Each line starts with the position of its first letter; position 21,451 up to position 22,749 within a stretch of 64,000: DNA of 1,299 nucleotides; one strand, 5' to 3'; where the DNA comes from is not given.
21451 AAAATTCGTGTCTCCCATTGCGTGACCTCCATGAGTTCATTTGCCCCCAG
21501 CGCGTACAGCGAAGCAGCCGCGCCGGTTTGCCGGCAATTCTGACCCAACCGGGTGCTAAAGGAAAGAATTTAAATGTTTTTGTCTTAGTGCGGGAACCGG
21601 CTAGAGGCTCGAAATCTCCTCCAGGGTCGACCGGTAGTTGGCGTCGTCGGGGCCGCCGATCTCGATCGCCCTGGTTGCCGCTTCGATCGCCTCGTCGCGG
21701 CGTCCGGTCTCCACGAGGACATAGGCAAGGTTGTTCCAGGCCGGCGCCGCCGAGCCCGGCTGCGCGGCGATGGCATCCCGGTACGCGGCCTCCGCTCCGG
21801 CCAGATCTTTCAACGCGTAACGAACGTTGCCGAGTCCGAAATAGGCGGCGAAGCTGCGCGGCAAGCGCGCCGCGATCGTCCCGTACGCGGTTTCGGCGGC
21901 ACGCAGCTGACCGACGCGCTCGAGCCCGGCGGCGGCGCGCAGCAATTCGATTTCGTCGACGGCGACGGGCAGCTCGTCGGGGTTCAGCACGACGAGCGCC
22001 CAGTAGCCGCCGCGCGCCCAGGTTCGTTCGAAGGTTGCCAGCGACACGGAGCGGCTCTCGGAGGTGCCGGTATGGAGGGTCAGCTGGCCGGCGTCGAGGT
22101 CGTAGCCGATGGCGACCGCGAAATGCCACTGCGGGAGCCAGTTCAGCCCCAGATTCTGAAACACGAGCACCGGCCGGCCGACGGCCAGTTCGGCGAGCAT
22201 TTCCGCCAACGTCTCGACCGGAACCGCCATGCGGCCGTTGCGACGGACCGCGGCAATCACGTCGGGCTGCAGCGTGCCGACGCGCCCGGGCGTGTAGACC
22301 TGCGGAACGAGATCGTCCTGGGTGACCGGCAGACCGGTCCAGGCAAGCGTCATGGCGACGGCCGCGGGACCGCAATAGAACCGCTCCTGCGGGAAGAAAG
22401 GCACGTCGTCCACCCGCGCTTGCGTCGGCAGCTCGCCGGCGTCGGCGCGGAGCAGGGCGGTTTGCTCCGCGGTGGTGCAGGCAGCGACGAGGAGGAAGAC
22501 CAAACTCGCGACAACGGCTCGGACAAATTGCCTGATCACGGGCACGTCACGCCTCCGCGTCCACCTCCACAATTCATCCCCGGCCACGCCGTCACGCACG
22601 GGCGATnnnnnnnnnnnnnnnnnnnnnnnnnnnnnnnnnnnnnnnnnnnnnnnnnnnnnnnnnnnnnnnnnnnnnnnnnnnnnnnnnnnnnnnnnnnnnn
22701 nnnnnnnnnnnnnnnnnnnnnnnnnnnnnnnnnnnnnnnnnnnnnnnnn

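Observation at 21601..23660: C39-like/TPR lipoprotein peptidase with two duplicated small proteins carrying a conserved 'RID-x-LPAGQ + C-terminal TM' tail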

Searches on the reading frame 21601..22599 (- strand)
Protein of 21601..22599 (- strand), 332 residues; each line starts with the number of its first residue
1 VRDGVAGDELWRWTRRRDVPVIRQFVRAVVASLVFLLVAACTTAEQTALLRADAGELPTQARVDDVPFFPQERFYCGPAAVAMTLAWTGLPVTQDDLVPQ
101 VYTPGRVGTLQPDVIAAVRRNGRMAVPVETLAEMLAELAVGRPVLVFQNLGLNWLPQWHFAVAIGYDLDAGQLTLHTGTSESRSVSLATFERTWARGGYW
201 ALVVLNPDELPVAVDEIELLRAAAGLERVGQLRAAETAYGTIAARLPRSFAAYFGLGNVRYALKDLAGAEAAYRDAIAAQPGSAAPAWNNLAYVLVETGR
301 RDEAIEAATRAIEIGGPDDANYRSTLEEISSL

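Call 3: search_protein_families(library=ncbifam, proteins=[window:21601-22599:-], max_evalue=0.01)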
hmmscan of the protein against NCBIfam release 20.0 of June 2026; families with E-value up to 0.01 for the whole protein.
window:21601-22599:- (332 aa): 5 families
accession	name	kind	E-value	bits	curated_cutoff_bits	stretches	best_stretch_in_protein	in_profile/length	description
NF033920.0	C39_PA2778_fam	equivalog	4.2e-93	311.4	150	1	63-314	2-253/255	PA2778 family cysteine peptidase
TIGR02552.1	LcrH_SycD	equivalog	1.4e-06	28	104.8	1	229-328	31-128/136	SycD/LcrH family type III secretion system chaperone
TIGR02917.1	PEP_TPR_lipo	equivalog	1.4e-06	26.5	312.2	1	227-314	747-832/899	XrtA/PEP-CTERM system TPR-repeat protein PrsT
NF040959.1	MamA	equivalog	0.00098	18.6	200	1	219-319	74-173/204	magnetosome protein MamA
TIGR02795.1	tol_pal_ybgF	equivalog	0.0071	16.9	90.1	0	230-306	16-97/119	tol-pal system protein YbgF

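Call 4: search_protein_families(library=pfam, proteins=[window:21601-22599:-], max_evalue=0.01)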
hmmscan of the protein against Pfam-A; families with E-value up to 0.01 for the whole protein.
window:21601-22599:- (332 aa): 12 families
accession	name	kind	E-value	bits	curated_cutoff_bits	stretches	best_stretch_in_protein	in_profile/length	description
PF13432.12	TPR_16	-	5.2e-11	43.2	32.7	1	226-284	7-65/65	Tetratricopeptide repeat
PF07719.23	TPR_2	-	1.1e-10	41.3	27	2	285-314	1-30/34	Tetratricopeptide repeat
PF00515.34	TPR_1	-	3.2e-10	39.8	27.8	2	285-314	1-30/34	Tetratricopeptide repeat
PF13181.12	TPR_8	-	2.2e-09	37.1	25.7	1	285-314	1-30/34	Tetratricopeptide repeat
PF13529.12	Peptidase_C39_2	-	7e-09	36.8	24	1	65-172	2-136/143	Peptidase_C39 like family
PF13428.12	TPR_14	-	3.3e-08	33.9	23.5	0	287-322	3-37/44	Tetratricopeptide repeat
PF14559.12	TPR_19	-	1.2e-06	29.2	25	1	262-325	3-64/68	Tetratricopeptide repeat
PF13424.12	TPR_12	-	2.3e-06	28.2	30.1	1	285-327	3-49/77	Tetratricopeptide repeat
PF13431.12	TPR_17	-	2.8e-05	24.5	24.4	0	272-305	1-33/34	Tetratricopeptide repeat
PF13374.12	TPR_10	-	0.0015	18.9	27.5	0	289-314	6-31/42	Tetratricopeptide repeat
PF13174.12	TPR_6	-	0.003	18.5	26.3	0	252-283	2-33/33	Tetratricopeptide repeat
PF13176.12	TPR_7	-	0.0033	17.8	27.9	0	287-314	1-28/36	Tetratricopeptide repeat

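Call 8: find_homologous_proteins(query=window:21601-22542:-)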
Query window:21601-22542:- (313 aa): 1253 proteins with E <= 0.001 among 8000 candidates; the best 120 are listed.
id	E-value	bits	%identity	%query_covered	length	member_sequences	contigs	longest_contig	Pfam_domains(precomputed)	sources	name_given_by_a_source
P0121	3.3e-199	678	100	100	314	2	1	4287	PF14559.13,PF00515.35,PF13529.14,PF13424.13,PF13432.13,PF13428.13,PF13181.13,PF07719.24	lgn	-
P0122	1.7e-152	525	77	99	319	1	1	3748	PF00515.35,PF13529.14,PF13424.13,PF13432.13,PF13181.13,PF07719.24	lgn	-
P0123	4.0e-148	511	75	99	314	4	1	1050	PF14559.13,PF00515.35,PF13529.14,PF13424.13,PF13432.13,PF13428.13,PF13181.13,PF07719.24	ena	-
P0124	1.2e-147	509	74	99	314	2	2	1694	PF14559.13,PF00515.35,PF13529.14,PF13424.13,PF13432.13,PF13428.13,PF13181.13,PF07719.24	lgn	-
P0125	6.4e-146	504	73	99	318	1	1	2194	PF14559.13,PF13431.13,PF00515.35,PF13529.14,PF13424.13,PF13432.13,PF13428.13,PF13181.13,PF07719.24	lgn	-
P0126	3.0e-136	472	73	90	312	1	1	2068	PF14559.13,PF00515.35,PF13529.14,PF13432.13,PF13428.13,PF07719.24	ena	-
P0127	6.8e-136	471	72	98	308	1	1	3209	PF14559.13,PF00515.35,PF13529.14,PF13424.13,PF13432.13,PF13428.13,PF13181.13,PF07719.24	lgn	-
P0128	7.7e-135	467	72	92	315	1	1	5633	PF14559.13,PF00515.35,PF13529.14,PF13432.13,PF13428.13,PF07719.24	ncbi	-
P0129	1.3e-134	466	72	97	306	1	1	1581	PF14559.13,PF00515.35,PF13529.14,PF13424.13,PF13432.13,PF13428.13,PF13181.13,PF07719.24,PF13374.13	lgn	-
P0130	3.1e-133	462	71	97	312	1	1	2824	PF14559.13,PF00515.35,PF13529.14,PF13432.13,PF13428.13,PF13181.13,PF07719.24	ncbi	-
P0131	1.0e-131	457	67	99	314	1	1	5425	PF00515.35,PF13529.14,PF13432.13,PF13428.13,PF13181.13,PF07719.24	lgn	-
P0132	2.6e-131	456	68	99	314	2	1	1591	PF00515.35,PF13529.14,PF13432.13,PF13428.13,PF13181.13,PF07719.24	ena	-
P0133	1.1e-130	454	69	95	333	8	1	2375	PF00515.35,PF13529.14,PF07719.24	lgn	-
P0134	1.5e-130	453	69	98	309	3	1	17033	PF14559.13,PF00515.35,PF13529.14,PF13424.13,PF13432.13,PF13428.13,PF13181.13,PF07719.24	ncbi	-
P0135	1.9e-130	453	67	99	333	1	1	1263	PF00515.35,PF13529.14,PF13428.13,PF13181.13,PF07719.24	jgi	jgi:tetratricopeptide (TPR) repeat protein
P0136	2.0e-130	453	69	93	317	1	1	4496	PF00515.35,PF13529.14,PF13424.13,PF13432.13,PF13181.13,PF07719.24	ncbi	-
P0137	4.3e-130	452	71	92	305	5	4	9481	PF00515.35,PF13529.14,PF13432.13,PF13181.13,PF07719.24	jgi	jgi:tetratricopeptide (TPR) repeat protein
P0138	6.6e-130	451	69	95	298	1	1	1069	PF14559.13,PF00515.35,PF13529.14,PF13432.13,PF13428.13,PF13181.13,PF07719.24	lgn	-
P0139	7.1e-130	451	69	96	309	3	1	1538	PF14559.13,PF00515.35,PF13529.14,PF13432.13,PF13428.13,PF13181.13,PF07719.24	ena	-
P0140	9.7e-129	447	68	94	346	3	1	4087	PF14559.13,PF00515.35,PF13529.14,PF13432.13,PF13428.13,PF13181.13,PF07719.24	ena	-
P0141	1.1e-128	447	68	93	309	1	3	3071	PF14559.13,PF00515.35,PF13529.14,PF13432.13,PF13428.13,PF13181.13,PF07719.24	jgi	jgi:hypothetical protein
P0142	9.1e-128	444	68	93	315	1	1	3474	PF00515.35,PF13529.14,PF13424.13,PF13432.13,PF13428.13,PF13181.13,PF07719.24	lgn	-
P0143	1.0e-127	444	66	97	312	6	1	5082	PF14559.13,PF00515.35,PF13529.14,PF13432.13,PF13428.13,PF07719.24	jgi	jgi:hypothetical protein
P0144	1.9e-127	443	67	95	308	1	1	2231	PF14559.13,PF00515.35,PF13529.14,PF13428.13,PF13181.13,PF07719.24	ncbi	-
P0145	2.5e-127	442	68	93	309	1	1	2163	PF00515.35,PF13529.14,PF13432.13,PF13428.13,PF13181.13,PF07719.24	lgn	-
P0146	2.7e-127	442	69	93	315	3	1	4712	PF14559.13,PF00515.35,PF13529.14,PF13432.13,PF13428.13,PF13181.13,PF07719.24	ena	-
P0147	4.8e-127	442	68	91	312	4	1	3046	PF14559.13,PF00515.35,PF13529.14,PF13424.13,PF13432.13,PF13428.13,PF13181.13,PF07719.24,PF13174.13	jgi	-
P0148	1.1e-126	440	68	96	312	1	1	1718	PF14559.13,PF00515.35,PF13529.14,PF13432.13,PF13428.13,PF13181.13,PF07719.24,PF13174.13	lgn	-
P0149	1.1e-126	440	67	96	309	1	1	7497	PF00515.35,PF13529.14,PF13432.13,PF13181.13,PF07719.24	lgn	-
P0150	1.8e-126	440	70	92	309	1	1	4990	PF14559.13,PF00515.35,PF13529.14,PF13432.13,PF13181.13,PF07719.24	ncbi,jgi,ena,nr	ncbi:MAG: PA2778 family cysteine peptidase [Alphaproteobacteria bacterium]|nr:PA2778 family cysteine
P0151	1.8e-126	440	69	92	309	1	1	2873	PF14559.13,PF00515.35,PF13529.14,PF13432.13,PF13428.13,PF13181.13,PF07719.24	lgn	-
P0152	2.9e-126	439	65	99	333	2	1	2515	PF00515.35,PF13529.14,PF07719.24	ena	-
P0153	3.5e-126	439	63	99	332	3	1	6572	PF14559.13,PF13431.13,PF00515.35,PF13529.14,PF13424.13,PF13432.13,PF13428.13,PF13181.13,PF07719.24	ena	-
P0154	5.7e-126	438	66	96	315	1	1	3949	PF00515.35,PF13529.14,PF13432.13,PF13428.13,PF13181.13,PF07719.24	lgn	-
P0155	6.5e-126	438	69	93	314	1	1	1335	PF00515.35,PF13529.14,PF13432.13,PF13181.13,PF07719.24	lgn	-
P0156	8.0e-126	438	66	96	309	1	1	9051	PF14559.13,PF00515.35,PF13529.14,PF13424.13,PF13432.13,PF13428.13,PF13181.13,PF07719.24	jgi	jgi:hypothetical protein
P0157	8.2e-126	438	67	97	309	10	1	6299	PF00515.35,PF13529.14,PF13424.13,PF13432.13,PF07719.24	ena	-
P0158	8.3e-126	437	69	92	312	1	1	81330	PF00515.35,PF13529.14,PF13432.13,PF13181.13,PF07719.24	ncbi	-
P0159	2.6e-125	436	65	99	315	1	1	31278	PF14559.13,PF00515.35,PF13529.14,PF13432.13,PF13428.13,PF13181.13,PF07719.24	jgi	jgi:tetratricopeptide (TPR) repeat protein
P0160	5.2e-125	435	65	98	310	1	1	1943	PF14559.13,PF00515.35,PF13529.14,PF13432.13,PF13428.13,PF07719.24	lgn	-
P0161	8.3e-125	434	66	97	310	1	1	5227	PF14559.13,PF00515.35,PF13529.14,PF13424.13,PF13432.13,PF13428.13,PF13181.13,PF07719.24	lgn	-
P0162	1.3e-124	434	67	94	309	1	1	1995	PF00515.35,PF13529.14,PF07719.24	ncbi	-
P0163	1.7e-124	433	65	96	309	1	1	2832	PF14559.13,PF00515.35,PF13529.14,PF13432.13,PF13428.13,PF13181.13,PF07719.24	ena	-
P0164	2.1e-124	433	64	100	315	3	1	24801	PF00515.35,PF13529.14,PF13432.13,PF13428.13,PF07719.24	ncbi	-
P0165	3.1e-124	432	66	96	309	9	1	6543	PF13431.13,PF00515.35,PF13529.14,PF13432.13,PF13428.13,PF13181.13,PF07719.24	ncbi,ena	-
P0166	3.5e-124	432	66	94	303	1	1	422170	PF00515.35,PF13529.14,PF13432.13,PF13428.13,PF07719.24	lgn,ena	-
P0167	8.2e-124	431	65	99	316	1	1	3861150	PF14559.13,PF00515.35,PF13529.14,PF13432.13,PF13428.13,PF13181.13,PF07719.24,PF13174.13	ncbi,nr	ncbi:MAG: PA2778 family cysteine peptidase [Rhodospirillales bacterium]|nr:MAG: PA2778 family cystei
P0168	1.0e-123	431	64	96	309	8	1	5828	PF14559.13,PF00515.35,PF13529.14,PF13432.13,PF13428.13,PF07719.24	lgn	-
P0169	1.3e-123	430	66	96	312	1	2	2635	PF13529.14,PF07719.24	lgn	-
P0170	2.2e-123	430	67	93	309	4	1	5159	PF14559.13,PF00515.35,PF13529.14,PF13424.13,PF13432.13,PF13428.13,PF13181.13,PF07719.24,PF13174.13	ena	-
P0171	2.2e-123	430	65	96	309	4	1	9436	PF00515.35,PF13529.14,PF13424.13,PF13432.13,PF13428.13,PF07719.24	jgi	-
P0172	2.6e-123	429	65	93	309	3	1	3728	PF14559.13,PF00515.35,PF13529.14,PF13432.13,PF13428.13,PF07719.24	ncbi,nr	ncbi:MAG: PA2778 family cysteine peptidase [Proteobacteria bacterium]|nr:PA2778 family cysteine pept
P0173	2.9e-123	429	66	96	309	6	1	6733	PF14559.13,PF00515.35,PF13529.14,PF13432.13,PF13428.13,PF13181.13,PF07719.24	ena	-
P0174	4.6e-123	428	63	99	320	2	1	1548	PF14559.13,PF00515.35,PF13529.14,PF13424.13,PF13432.13,PF13428.13,PF13181.13,PF07719.24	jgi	-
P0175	5.8e-123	428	64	97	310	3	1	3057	PF00515.35,PF13529.14,PF13432.13,PF13428.13,PF13181.13,PF07719.24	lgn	-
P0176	6.2e-123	428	65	96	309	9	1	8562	PF14559.13,PF13431.13,PF00515.35,PF13529.14,PF13424.13,PF13432.13,PF13428.13,PF13181.13,PF07719.24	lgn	-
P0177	6.5e-123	428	66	95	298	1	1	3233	PF14559.13,PF00515.35,PF13529.14,PF13432.13,PF13428.13,PF13181.13,PF07719.24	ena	-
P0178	7.3e-123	428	65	97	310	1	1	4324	PF00515.35,PF13529.14,PF13432.13,PF13428.13,PF13181.13,PF07719.24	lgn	-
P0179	3.8e-122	425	67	95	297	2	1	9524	PF14559.13,PF00515.35,PF13529.14,PF13424.13,PF13432.13,PF13428.13,PF13181.13,PF07719.24,PF13174.13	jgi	-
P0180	1.5e-121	424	66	96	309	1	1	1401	PF00515.35,PF13529.14,PF13432.13,PF13428.13,PF07719.24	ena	-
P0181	2.1e-121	423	65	96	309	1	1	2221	PF14559.13,PF00515.35,PF13529.14,PF13432.13,PF13428.13,PF07719.24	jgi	-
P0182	2.7e-121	423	65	92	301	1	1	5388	PF13431.13,PF13414.13,PF13176.13,PF13428.13,PF14559.13,PF00515.35,PF13529.14,PF13424.13,PF13432.13,PF13181.13,PF07719.24,PF13174.13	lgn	-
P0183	8.0e-121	421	64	97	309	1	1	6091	PF00515.35,PF13529.14,PF13424.13,PF13432.13,PF13428.13,PF13181.13,PF07719.24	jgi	jgi:tetratricopeptide (TPR) repeat protein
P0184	4.2e-118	412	63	96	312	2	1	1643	PF00515.35,PF13529.14,PF13432.13,PF07719.24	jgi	jgi:hypothetical protein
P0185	8.2e-118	411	63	95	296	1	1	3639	PF12385.15,PF00515.35,PF13529.14,PF13432.13,PF13428.13,PF13181.13,PF07719.24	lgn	-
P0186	1.1e-117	411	62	97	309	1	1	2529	PF14559.13,PF00515.35,PF13529.14,PF13432.13,PF13428.13,PF13181.13,PF07719.24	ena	-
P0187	3.2e-116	406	61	97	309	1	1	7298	PF00515.35,PF13529.14,PF13432.13,PF13428.13,PF13181.13,PF07719.24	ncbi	-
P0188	3.5e-116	406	62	95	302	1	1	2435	PF12385.15,PF00515.35,PF13529.14,PF13432.13,PF13428.13,PF13181.13,PF07719.24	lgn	-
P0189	2.6e-115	403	67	92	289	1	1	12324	PF13529.14,PF13432.13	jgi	jgi:tetratricopeptide (TPR) repeat protein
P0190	4.2e-115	402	64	95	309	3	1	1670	PF00515.35,PF13529.14,PF13432.13,PF13428.13,PF13181.13,PF07719.24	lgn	-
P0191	6.7e-115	402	67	86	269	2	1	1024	PF14559.13,PF13431.13,PF00515.35,PF13529.14,PF13424.13,PF13432.13,PF13428.13,PF13181.13,PF07719.24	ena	-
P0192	7.3e-115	402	65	91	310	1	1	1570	PF14559.13,PF13431.13,PF00515.35,PF13529.14,PF13424.13,PF13432.13,PF13428.13,PF13181.13,PF07719.24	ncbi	-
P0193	2.1e-114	400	61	93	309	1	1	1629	PF00515.35,PF13529.14,PF13432.13,PF13428.13,PF13181.13,PF07719.24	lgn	-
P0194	1.9e-113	397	63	92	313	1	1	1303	PF14559.13,PF13431.13,PF00515.35,PF13529.14,PF13424.13,PF13432.13,PF13428.13,PF13181.13,PF07719.24,PF13174.13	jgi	jgi:tetratricopeptide (TPR) repeat protein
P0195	2.1e-113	397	65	92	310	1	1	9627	PF14559.13,PF00515.35,PF13529.14,PF13432.13,PF13428.13,PF13181.13,PF07719.24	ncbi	-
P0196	2.0e-111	390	63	94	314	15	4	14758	PF14559.13,PF00515.35,PF13529.14,PF13432.13,PF13428.13,PF13181.13,PF07719.24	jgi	-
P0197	8.9e-111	388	62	96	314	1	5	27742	PF14559.13,PF00515.35,PF13529.14,PF13432.13,PF13428.13,PF13181.13,PF07719.24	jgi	jgi:tetratricopeptide (TPR) repeat protein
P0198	1.7e-110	387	62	93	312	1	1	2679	PF14559.13,PF00515.35,PF13529.14,PF13432.13,PF13428.13,PF07719.24,PF13174.13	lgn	-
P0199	3.3e-110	386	63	91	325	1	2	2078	PF00515.35,PF13529.14,PF13432.13,PF13428.13,PF13181.13,PF07719.24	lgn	-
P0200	5.0e-110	386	61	97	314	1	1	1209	PF14559.13,PF00515.35,PF13529.14,PF13432.13,PF13428.13,PF13181.13,PF13174.13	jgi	jgi:tetratricopeptide (TPR) repeat protein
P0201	6.4e-110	385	61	91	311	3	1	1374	PF13431.13,PF13176.13,PF13428.13,PF13374.13,PF14559.13,PF00515.35,PF13529.14,PF13424.13,PF13432.13,PF13181.13,PF07719.24,PF13174.13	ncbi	-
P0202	8.6e-110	385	63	91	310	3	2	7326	PF14559.13,PF13414.13,PF00515.35,PF13529.14,PF13432.13,PF13428.13,PF13181.13,PF07719.24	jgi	jgi:tetratricopeptide (TPR) repeat protein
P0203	3.2e-109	383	62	97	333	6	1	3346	PF14559.13,PF00515.35,PF13529.14,PF13424.13,PF13432.13,PF13428.13,PF07719.24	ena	-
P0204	3.6e-109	383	63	92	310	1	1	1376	PF14559.13,PF00515.35,PF13529.14,PF13424.13,PF13432.13,PF13428.13,PF13181.13,PF07719.24,PF13174.13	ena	-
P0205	5.1e-109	382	63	92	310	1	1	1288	PF14559.13,PF00515.35,PF13529.14,PF13424.13,PF13432.13,PF13428.13,PF13181.13,PF07719.24,PF13174.13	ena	-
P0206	7.3e-109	382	63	92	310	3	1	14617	PF14559.13,PF00515.35,PF13529.14,PF13424.13,PF13432.13,PF13428.13,PF07719.24,PF13174.13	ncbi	-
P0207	1.2e-108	381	60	93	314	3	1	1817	PF14559.13,PF00515.35,PF13529.14,PF13432.13,PF13181.13,PF07719.24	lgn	-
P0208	1.9e-108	380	63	91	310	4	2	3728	PF14559.13,PF00515.35,PF13529.14,PF13432.13,PF13428.13,PF13181.13,PF07719.24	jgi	jgi:hypothetical protein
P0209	2.1e-108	380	58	99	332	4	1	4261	PF14559.13,PF00515.35,PF13529.14,PF13432.13,PF07719.24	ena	-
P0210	2.3e-108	380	60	94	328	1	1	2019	PF14559.13,PF00515.35,PF13529.14,PF13432.13,PF03412.22,PF07719.24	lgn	-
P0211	3.8e-108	380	62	92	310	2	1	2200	PF14559.13,PF00515.35,PF13529.14,PF13432.13,PF13428.13,PF13181.13,PF07719.24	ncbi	-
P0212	1.3e-107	378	61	91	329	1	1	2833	PF13431.13,PF13414.13,PF00515.35,PF13529.14,PF13432.13,PF13428.13,PF13181.13,PF07719.24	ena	-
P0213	1.6e-107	377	58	96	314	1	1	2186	PF14559.13,PF00515.35,PF13529.14,PF13424.13,PF13432.13,PF13428.13,PF13181.13,PF07719.24,PF13174.13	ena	-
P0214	1.8e-107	377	60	96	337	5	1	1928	PF14559.13,PF13414.13,PF00515.35,PF13529.14,PF13424.13,PF13432.13,PF13428.13,PF13181.13,PF07719.24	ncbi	-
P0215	3.0e-107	377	62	91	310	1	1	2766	PF14559.13,PF00515.35,PF13529.14,PF13432.13,PF13428.13,PF13181.13,PF07719.24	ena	-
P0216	3.6e-107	376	62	93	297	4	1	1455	PF14559.13,PF13431.13,PF13414.13,PF00515.35,PF13529.14,PF13424.13,PF13432.13,PF13428.13,PF13181.13,PF07719.24,PF13174.13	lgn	-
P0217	4.6e-107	376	59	96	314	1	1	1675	PF14559.13,PF00515.35,PF13529.14,PF13424.13,PF13432.13,PF13428.13,PF07719.24,PF13174.13,PF13374.13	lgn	-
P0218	1.1e-106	375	61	91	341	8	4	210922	PF14559.13,PF13431.13,PF13414.13,PF00515.35,PF13529.14,PF13424.13,PF13432.13,PF13428.13,PF13181.13,PF07719.24,PF13174.13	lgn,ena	-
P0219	2.5e-106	374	58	98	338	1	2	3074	PF14559.13,PF13431.13,PF13414.13,PF00515.35,PF13529.14,PF13424.13,PF13432.13,PF13428.13,PF13181.13,PF07719.24,PF13174.13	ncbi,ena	-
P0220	3.1e-106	373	61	92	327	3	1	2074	PF14559.13,PF00515.35,PF13529.14,PF13432.13,PF13428.13,PF13181.13,PF07719.24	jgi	jgi:predicted TPR repeat methyltransferase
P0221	3.6e-106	373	56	99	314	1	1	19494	PF14559.13,PF00515.35,PF13529.14,PF13432.13,PF07719.24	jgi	jgi:tetratricopeptide (TPR) repeat protein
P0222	5.7e-106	372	59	96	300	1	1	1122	PF14559.13,PF13414.13,PF00515.35,PF13529.14,PF13424.13,PF13432.13,PF13428.13,PF13181.13,PF07719.24,PF13374.13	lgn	-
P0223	5.8e-106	372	58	96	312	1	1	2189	PF14559.13,PF00515.35,PF13529.14,PF13424.13,PF13432.13,PF13428.13,PF13181.13,PF07719.24,PF13174.13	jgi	jgi:hypothetical protein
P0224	6.3e-106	372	60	96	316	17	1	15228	PF14559.13,PF13431.13,PF13414.13,PF00515.35,PF13529.14,PF13424.13,PF13432.13,PF13428.13,PF13181.13,PF07719.24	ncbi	-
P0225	7.1e-106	372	60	96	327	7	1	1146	PF14559.13,PF13431.13,PF13414.13,PF00515.35,PF13529.14,PF13424.13,PF13432.13,PF13428.13,PF13181.13,PF07719.24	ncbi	-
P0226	1.0e-105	371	61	92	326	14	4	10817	PF14559.13,PF00515.35,PF13529.14,PF13432.13,PF13428.13,PF13181.13,PF07719.24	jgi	jgi:hypothetical protein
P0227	1.1e-105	371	58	96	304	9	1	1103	PF14559.13,PF13431.13,PF00515.35,PF13529.14,PF13424.13,PF13432.13,PF13428.13,PF13181.13,PF07719.24,PF13174.13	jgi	jgi:hypothetical protein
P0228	1.4e-105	371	61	93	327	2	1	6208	PF14559.13,PF13431.13,PF13414.13,PF00515.35,PF13529.14,PF13432.13,PF13428.13,PF13181.13,PF07719.24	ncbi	-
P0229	1.6e-105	371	60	95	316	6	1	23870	PF14559.13,PF00515.35,PF13529.14,PF13424.13,PF13432.13,PF13428.13,PF13181.13,PF07719.24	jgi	jgi:hypothetical protein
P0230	2.8e-105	370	57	94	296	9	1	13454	PF13414.13,PF00515.35,PF13529.14,PF13432.13,PF13428.13,PF07719.24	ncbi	-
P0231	3.3e-105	370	56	99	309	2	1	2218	PF14559.13,PF13431.13,PF00515.35,PF13529.14,PF13424.13,PF13432.13,PF13428.13,PF13181.13,PF07719.24,PF13174.13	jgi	jgi:hypothetical protein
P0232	4.3e-105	369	59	98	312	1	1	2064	PF14559.13,PF13431.13,PF13414.13,PF00515.35,PF13529.14,PF13424.13,PF13432.13,PF13428.13,PF13181.13,PF07719.24,PF13174.13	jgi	jgi:tetratricopeptide (TPR) repeat protein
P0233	4.7e-105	369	59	97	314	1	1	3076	PF13431.13,PF13414.13,PF13176.13,PF13428.13,PF14559.13,PF00515.35,PF13529.14,PF13424.13,PF13432.13,PF13181.13,PF07719.24,PF13174.13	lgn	-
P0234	5.1e-105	369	58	96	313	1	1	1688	PF14559.13,PF00515.35,PF13529.14,PF13424.13,PF13432.13,PF13428.13,PF13181.13,PF07719.24,PF13174.13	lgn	-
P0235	6.8e-105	369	57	94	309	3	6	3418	PF14559.13,PF00515.35,PF13529.14,PF13432.13,PF13428.13,PF13181.13,PF07719.24,PF13174.13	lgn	-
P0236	7.0e-105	369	58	96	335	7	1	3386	PF14559.13,PF13431.13,PF13414.13,PF00515.35,PF13529.14,PF13432.13,PF13428.13,PF13181.13,PF07719.24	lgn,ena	-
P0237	7.5e-105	369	61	93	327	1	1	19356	PF14559.13,PF13431.13,PF13414.13,PF00515.35,PF13529.14,PF13432.13,PF13428.13,PF13181.13,PF07719.24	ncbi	-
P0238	9.0e-105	368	58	98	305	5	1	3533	PF14559.13,PF13431.13,PF00515.35,PF13529.14,PF13424.13,PF13432.13,PF13428.13,PF13181.13,PF07719.24,PF13174.13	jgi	jgi:predicted TPR repeat methyltransferase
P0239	9.1e-105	368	55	99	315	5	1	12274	PF13529.14,PF13432.13,PF07719.24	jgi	-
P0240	1.2e-104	368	58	98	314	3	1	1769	PF14559.13,PF13529.14,PF13432.13,PF07719.24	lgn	-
